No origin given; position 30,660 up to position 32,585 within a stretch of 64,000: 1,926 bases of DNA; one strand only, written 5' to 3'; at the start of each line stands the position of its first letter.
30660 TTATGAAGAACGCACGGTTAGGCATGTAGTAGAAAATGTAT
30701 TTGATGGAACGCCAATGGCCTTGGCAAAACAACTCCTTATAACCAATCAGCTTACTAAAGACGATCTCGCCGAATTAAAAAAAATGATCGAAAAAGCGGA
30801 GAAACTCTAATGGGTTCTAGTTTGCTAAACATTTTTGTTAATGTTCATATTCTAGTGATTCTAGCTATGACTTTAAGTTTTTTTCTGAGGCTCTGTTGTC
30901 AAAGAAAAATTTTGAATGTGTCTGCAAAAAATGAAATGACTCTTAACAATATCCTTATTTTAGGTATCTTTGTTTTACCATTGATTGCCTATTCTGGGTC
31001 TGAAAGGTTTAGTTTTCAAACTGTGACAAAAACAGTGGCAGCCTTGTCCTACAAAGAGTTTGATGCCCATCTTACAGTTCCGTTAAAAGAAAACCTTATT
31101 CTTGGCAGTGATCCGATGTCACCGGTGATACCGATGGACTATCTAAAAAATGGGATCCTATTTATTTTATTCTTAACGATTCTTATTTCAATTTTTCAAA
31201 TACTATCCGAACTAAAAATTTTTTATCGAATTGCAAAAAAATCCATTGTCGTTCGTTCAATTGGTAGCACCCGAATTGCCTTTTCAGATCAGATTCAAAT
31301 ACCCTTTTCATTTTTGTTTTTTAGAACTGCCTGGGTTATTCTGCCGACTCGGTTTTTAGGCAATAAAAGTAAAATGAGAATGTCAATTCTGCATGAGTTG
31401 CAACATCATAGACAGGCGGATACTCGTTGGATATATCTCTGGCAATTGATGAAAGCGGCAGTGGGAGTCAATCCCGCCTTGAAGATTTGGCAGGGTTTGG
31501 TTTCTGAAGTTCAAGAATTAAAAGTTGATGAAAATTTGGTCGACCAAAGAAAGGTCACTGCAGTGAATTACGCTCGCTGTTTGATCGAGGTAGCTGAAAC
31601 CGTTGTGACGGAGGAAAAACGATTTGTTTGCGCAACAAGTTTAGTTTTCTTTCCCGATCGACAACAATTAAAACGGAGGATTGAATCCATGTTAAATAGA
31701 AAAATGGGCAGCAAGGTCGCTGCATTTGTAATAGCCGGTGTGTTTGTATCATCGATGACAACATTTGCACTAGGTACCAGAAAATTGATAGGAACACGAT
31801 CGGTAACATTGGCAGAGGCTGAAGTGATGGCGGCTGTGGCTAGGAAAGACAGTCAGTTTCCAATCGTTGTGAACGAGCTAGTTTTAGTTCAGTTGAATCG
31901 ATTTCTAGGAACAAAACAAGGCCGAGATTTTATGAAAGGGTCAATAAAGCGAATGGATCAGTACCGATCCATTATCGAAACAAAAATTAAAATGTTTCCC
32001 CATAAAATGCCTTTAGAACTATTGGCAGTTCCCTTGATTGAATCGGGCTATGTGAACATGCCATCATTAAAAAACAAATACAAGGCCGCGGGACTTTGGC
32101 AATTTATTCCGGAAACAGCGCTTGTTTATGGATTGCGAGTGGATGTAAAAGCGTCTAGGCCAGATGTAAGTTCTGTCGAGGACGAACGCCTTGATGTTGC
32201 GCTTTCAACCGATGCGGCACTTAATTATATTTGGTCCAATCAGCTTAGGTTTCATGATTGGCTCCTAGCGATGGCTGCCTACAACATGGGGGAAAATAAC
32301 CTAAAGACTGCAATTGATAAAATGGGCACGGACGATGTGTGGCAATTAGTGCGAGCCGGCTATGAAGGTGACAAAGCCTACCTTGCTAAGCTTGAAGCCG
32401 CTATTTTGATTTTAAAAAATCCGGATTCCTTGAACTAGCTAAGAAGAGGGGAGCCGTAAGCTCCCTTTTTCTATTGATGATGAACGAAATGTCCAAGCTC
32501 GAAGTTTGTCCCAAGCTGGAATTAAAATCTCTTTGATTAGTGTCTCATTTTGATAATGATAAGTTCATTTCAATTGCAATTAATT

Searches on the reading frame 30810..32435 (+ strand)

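Call 18: search_protein_families(library=pfam, proteins=[window:30810-32435:+], max_evalue=0.00001)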
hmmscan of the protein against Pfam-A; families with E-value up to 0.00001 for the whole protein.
window:30810-32435:+ (542 aa): 2 families
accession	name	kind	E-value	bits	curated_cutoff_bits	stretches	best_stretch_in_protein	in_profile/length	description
PF01464.25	SLT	-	1e-16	61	21.3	1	400-511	13-114/117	Transglycosylase SLT domain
PF05569.17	Peptidase_M56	-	1.4e-10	41.3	31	1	154-292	157-294/296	BlaR1 peptidase M56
